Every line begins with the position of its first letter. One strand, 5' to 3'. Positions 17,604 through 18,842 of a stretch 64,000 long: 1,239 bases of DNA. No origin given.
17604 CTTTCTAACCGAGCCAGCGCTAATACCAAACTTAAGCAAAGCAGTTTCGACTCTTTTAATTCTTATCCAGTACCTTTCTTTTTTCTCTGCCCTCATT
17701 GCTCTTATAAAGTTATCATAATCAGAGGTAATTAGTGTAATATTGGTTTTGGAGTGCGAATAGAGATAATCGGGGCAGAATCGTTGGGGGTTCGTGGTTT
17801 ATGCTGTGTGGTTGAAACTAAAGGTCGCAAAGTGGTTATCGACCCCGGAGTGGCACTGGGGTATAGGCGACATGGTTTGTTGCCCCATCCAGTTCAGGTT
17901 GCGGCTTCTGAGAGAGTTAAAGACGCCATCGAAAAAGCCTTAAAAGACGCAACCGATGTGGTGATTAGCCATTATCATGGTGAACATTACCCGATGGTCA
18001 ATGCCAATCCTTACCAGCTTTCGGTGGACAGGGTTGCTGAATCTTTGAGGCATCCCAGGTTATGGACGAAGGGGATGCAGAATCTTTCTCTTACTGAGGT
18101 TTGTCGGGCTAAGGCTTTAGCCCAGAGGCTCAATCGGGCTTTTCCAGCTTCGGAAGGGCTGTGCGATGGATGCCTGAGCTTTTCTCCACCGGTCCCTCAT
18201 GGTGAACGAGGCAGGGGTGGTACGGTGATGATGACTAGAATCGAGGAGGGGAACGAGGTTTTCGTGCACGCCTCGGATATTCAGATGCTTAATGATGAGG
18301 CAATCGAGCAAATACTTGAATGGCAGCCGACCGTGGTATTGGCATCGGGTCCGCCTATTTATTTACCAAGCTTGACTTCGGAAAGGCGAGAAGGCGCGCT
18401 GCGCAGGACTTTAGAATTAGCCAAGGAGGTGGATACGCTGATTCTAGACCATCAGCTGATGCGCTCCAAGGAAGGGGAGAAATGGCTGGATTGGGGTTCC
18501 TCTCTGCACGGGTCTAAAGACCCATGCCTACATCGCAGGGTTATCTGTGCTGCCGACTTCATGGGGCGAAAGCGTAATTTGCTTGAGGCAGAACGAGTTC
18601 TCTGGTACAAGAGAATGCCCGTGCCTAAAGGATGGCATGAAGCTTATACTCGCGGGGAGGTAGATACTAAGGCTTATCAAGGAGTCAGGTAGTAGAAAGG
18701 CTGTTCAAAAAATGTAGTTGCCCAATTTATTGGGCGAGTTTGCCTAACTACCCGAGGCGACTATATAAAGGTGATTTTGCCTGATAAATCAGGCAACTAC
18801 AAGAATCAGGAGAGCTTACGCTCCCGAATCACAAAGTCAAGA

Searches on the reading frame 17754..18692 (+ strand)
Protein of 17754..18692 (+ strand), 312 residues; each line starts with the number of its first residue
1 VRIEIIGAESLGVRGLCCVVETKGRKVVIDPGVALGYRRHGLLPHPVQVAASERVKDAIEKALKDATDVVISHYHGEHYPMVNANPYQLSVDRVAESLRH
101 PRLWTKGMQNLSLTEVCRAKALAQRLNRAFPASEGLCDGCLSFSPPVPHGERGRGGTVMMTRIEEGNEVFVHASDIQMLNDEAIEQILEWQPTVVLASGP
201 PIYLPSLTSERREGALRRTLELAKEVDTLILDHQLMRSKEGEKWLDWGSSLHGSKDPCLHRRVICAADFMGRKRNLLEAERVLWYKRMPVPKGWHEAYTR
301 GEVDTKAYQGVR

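Call 98: search_protein_families(library=pfam, proteins=[window:17754-18692:+], max_evalue=0.0001)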
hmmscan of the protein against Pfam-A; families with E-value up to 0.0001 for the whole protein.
window:17754-18692:+ (312 aa): 1 family
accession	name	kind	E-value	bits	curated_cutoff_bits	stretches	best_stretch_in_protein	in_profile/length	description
PF00753.33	Lactamase_B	-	1.9e-05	25.1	22.7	1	15-79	6-57/196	Metallo-beta-lactamase superfamily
